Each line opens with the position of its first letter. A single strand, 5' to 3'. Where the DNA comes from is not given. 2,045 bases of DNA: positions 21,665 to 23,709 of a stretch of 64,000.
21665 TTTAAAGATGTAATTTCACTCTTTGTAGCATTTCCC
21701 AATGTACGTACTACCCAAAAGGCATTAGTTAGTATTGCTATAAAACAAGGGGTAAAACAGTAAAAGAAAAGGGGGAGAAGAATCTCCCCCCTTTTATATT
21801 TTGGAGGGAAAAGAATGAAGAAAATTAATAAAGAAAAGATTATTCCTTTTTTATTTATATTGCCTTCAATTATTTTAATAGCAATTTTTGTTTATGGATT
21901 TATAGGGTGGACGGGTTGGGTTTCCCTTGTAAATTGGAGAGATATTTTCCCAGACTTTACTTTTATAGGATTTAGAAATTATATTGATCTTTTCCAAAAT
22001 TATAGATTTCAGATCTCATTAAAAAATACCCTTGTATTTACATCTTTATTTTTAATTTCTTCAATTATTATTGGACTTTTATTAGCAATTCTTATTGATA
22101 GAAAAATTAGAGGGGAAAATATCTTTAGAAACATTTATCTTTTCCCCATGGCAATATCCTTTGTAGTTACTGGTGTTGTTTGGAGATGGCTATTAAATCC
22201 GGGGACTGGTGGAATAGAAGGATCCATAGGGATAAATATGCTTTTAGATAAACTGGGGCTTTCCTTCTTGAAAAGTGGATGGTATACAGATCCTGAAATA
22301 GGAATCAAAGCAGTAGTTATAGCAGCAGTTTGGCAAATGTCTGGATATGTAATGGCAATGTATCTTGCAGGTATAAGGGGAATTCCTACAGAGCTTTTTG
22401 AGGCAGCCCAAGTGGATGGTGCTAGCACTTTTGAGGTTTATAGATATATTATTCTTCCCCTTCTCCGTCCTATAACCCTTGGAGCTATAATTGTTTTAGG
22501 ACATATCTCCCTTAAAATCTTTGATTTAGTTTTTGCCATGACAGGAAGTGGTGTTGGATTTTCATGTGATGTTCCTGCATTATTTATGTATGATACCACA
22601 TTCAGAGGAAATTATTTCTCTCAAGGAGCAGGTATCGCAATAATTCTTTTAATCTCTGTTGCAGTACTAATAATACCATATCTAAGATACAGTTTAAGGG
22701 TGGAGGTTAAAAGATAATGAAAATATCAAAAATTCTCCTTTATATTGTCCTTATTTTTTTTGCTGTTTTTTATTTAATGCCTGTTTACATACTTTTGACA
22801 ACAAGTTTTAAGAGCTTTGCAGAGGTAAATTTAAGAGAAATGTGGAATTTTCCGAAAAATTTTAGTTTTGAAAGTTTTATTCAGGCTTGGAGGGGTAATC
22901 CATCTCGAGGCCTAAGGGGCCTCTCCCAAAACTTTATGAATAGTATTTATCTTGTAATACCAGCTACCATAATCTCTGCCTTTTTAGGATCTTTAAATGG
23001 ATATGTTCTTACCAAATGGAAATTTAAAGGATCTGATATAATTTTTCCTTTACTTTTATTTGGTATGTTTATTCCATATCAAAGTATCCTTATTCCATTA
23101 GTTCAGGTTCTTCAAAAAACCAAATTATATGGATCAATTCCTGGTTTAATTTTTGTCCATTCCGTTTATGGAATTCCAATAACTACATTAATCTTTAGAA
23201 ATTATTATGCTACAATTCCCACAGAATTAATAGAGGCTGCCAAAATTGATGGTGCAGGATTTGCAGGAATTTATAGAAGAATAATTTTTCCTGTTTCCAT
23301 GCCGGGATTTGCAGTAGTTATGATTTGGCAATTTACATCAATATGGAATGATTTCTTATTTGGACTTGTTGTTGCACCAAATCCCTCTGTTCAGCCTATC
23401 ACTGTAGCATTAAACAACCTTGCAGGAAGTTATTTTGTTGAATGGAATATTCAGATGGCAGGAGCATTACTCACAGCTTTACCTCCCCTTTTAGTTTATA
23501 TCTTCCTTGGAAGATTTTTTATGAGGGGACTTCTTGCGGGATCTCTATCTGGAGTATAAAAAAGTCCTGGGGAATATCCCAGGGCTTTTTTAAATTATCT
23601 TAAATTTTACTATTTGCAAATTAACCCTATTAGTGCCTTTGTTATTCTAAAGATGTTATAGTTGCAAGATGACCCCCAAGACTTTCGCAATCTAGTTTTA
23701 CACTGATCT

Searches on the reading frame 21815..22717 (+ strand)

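Call 61: search_protein_families(library=pfam, proteins=[window:21815-22717:+], max_evalue=0.00001)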
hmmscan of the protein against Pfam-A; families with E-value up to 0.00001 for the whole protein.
window:21815-22717:+ (300 aa): 1 family
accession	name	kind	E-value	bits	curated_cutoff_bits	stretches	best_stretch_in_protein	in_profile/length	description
PF00528.27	BPD_transp_1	-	1.6e-17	64.3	26.4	1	84-287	2-171/184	Binding-protein-dependent transport system inner membrane component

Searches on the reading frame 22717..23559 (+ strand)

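Call 61: search_protein_families(library=pfam, proteins=[window:22717-23559:+], max_evalue=0.00001)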
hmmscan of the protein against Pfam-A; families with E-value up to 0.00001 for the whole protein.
window:22717-23559:+ (280 aa): 1 family
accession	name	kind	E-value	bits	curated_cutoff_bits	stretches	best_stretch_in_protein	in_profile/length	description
PF00528.27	BPD_transp_1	-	3.8e-18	66.3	26.4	1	91-266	5-176/184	Binding-protein-dependent transport system inner membrane component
